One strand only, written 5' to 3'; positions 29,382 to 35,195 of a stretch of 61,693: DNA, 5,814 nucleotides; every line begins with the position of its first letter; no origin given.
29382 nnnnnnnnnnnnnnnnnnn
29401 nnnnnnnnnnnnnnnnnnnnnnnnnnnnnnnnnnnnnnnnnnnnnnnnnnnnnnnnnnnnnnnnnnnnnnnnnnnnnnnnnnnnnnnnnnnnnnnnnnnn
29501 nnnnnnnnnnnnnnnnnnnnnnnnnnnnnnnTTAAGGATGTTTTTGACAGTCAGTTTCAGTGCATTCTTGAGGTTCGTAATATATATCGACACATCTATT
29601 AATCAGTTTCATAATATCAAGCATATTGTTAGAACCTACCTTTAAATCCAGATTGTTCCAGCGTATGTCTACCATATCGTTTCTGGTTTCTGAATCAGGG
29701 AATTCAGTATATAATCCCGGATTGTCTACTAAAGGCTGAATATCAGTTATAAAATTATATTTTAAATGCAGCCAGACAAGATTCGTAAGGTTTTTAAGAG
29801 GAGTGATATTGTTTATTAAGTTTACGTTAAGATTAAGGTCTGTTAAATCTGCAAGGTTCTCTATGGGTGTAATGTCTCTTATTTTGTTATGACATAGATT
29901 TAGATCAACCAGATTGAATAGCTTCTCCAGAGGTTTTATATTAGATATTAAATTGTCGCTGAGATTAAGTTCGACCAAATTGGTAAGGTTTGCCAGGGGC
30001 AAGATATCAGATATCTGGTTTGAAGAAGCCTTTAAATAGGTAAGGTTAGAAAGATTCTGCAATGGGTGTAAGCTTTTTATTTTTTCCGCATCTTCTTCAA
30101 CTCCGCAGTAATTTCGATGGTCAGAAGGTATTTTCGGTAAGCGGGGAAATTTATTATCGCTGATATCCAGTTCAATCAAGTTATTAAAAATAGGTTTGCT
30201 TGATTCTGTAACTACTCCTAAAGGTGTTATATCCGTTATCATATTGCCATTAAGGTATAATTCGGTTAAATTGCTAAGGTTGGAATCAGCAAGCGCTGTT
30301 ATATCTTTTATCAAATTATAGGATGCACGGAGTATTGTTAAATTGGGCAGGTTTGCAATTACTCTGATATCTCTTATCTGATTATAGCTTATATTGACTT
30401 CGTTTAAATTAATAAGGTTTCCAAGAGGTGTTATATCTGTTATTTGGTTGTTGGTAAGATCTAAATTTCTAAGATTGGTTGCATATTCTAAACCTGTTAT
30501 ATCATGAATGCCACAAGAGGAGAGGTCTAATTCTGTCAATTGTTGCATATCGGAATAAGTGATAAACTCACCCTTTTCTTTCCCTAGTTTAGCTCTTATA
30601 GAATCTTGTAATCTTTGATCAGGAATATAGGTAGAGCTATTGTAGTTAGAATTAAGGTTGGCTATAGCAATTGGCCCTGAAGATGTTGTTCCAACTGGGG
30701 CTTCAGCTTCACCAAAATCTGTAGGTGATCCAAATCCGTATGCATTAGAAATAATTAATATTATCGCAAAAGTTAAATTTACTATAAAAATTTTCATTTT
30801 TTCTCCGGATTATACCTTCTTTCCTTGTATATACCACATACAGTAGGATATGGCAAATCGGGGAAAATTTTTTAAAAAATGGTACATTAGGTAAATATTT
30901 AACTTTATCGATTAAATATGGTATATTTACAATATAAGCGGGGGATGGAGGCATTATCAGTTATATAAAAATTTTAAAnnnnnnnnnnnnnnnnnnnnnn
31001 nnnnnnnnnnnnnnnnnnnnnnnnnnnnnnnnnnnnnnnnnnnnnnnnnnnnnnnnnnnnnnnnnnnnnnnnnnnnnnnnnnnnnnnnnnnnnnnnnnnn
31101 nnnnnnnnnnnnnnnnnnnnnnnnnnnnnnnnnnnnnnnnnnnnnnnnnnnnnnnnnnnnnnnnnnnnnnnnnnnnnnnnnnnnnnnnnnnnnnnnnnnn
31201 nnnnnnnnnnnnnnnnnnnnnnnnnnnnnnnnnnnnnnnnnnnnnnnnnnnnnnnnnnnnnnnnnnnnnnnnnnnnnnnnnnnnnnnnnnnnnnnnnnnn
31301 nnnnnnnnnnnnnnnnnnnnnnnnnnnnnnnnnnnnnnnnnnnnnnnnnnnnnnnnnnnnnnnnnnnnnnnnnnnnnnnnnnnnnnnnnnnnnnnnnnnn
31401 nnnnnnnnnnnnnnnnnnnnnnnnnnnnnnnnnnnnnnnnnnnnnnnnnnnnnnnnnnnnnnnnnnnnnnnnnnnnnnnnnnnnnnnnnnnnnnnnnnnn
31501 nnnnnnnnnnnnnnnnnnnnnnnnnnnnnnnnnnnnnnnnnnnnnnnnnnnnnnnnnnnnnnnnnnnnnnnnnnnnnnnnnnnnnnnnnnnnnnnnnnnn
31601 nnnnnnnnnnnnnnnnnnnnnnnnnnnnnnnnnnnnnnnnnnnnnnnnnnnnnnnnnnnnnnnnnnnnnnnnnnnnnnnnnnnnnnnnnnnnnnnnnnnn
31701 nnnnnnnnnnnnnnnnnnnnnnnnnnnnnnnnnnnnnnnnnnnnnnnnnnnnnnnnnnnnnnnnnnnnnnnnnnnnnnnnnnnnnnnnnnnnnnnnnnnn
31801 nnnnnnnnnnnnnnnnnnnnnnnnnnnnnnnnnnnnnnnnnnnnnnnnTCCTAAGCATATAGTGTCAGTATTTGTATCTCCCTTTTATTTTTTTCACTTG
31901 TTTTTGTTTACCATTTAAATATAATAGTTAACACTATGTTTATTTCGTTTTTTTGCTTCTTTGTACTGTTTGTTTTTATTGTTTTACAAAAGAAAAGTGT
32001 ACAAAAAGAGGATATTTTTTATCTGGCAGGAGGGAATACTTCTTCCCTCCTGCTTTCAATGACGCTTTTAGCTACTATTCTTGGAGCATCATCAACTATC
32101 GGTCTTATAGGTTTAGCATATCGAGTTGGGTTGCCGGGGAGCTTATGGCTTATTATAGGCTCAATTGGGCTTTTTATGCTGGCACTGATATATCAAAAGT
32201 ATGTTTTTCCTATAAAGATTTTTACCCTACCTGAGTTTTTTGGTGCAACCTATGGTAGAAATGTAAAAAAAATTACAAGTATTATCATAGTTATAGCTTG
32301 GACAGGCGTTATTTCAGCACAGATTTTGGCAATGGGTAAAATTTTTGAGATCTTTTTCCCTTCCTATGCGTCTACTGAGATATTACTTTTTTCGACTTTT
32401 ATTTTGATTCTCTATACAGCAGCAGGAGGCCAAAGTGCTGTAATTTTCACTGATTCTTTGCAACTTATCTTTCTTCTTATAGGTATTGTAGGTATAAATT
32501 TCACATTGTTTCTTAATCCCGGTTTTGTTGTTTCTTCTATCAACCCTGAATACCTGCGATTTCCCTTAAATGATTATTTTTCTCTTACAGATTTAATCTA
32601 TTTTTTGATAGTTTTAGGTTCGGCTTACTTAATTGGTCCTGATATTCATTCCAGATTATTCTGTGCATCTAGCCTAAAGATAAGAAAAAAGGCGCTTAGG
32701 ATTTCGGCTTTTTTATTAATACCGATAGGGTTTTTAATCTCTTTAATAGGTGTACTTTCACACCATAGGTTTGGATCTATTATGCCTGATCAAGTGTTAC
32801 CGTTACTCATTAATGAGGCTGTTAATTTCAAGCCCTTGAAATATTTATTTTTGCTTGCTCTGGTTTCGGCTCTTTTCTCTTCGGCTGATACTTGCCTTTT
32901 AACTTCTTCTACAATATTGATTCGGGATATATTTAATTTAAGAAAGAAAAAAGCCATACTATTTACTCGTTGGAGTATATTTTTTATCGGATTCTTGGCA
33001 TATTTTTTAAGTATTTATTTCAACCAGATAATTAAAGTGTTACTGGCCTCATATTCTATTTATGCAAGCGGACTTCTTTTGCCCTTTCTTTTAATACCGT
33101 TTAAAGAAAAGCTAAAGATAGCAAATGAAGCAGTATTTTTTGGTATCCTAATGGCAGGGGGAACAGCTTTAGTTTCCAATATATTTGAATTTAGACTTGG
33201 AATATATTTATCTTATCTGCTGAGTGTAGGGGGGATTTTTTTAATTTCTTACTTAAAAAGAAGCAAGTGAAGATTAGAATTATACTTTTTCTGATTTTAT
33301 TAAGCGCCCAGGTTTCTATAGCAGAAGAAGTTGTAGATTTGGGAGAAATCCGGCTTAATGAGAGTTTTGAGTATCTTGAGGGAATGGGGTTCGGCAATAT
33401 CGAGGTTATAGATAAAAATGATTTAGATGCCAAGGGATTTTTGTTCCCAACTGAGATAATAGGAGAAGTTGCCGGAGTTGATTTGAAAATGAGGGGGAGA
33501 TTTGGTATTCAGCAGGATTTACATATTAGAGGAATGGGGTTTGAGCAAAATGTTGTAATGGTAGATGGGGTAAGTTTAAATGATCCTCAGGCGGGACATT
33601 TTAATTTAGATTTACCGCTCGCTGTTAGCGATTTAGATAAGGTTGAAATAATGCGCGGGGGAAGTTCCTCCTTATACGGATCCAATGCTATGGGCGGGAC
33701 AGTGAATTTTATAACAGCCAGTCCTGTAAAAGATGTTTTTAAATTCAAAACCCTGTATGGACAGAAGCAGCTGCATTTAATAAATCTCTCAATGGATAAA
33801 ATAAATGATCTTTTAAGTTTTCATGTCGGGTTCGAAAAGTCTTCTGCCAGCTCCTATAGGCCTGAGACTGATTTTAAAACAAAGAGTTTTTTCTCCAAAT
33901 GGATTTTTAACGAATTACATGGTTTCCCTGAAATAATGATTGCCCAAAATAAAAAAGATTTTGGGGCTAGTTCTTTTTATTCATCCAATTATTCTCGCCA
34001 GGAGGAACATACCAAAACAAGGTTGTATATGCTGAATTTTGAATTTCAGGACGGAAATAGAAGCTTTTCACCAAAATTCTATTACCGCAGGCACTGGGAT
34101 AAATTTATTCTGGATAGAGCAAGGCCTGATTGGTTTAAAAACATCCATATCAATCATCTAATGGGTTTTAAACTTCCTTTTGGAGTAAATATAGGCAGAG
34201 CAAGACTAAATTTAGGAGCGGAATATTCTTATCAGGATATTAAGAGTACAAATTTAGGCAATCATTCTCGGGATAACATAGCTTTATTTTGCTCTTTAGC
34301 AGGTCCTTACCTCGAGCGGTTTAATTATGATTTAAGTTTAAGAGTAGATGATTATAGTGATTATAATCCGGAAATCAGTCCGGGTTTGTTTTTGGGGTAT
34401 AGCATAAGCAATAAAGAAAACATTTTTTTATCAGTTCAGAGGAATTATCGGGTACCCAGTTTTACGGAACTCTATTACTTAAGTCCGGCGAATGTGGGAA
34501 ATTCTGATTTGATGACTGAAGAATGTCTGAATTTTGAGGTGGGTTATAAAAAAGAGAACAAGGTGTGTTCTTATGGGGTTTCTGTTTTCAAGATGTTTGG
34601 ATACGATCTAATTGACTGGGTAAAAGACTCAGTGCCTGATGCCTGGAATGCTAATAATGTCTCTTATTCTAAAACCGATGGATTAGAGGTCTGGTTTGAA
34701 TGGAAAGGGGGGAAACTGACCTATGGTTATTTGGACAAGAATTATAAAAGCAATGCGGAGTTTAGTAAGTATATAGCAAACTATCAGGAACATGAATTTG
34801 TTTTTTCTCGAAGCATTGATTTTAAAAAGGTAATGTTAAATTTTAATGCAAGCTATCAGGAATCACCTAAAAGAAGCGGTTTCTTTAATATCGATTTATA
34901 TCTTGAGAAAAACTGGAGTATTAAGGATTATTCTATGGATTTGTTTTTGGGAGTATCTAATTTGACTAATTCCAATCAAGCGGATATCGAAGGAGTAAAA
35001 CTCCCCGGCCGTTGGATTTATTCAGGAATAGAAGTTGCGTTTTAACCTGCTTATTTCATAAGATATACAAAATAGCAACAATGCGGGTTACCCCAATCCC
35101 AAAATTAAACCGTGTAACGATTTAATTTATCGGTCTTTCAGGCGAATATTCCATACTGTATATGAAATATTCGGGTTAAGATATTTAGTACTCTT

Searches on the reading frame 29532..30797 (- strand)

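Call 54: search_protein_families(library=pfam, proteins=[window:29532-30797:-], max_evalue=0.000001)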
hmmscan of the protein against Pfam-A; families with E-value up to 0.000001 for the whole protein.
window:29532-30797:- (421 aa): 4 families
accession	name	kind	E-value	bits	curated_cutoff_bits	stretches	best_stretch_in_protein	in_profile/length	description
PF12799.13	LRR_4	-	1e-40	137.2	27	5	85-126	1-43/44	Leucine Rich repeats (2 copies)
PF13855.12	LRR_8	-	3e-17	62.5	27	1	107-163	1-61/61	Leucine rich repeat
PF00560.39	LRR_1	-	1.1e-07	30.9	20.6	0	108-124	1-17/23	Leucine Rich Repeat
PF23952.1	LRR_EndoS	-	2.6e-07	31.3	27.9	0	58-191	1-98/116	Endo-beta-N-acetylglucosaminidase EndoS LRR domain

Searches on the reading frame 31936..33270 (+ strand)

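Call 54: search_protein_families(library=pfam, proteins=[window:31936-33270:+], max_evalue=0.000001)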
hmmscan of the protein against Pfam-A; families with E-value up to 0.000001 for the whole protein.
window:31936-33270:+ (444 aa): 1 family
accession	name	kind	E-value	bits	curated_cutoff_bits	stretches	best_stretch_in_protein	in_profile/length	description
PF00474.23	SSF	-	1.9e-19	70.3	22.8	1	28-392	1-393/406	Sodium:solute symporter family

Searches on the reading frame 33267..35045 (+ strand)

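Call 54: search_protein_families(library=pfam, proteins=[window:33267-35045:+], max_evalue=0.000001)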
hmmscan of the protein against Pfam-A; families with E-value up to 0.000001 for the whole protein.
window:33267-35045:+ (592 aa): 2 families
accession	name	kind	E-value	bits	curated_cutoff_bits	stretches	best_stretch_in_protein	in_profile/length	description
PF00593.30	TonB_dep_Rec_b-barrel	-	3.3e-21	77.1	27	1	227-566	39-436/436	TonB dependent receptor-like, beta-barrel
PF07715.20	Plug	-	1.1e-17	64.9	23.9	1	44-145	8-107/107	TonB-dependent Receptor Plug Domain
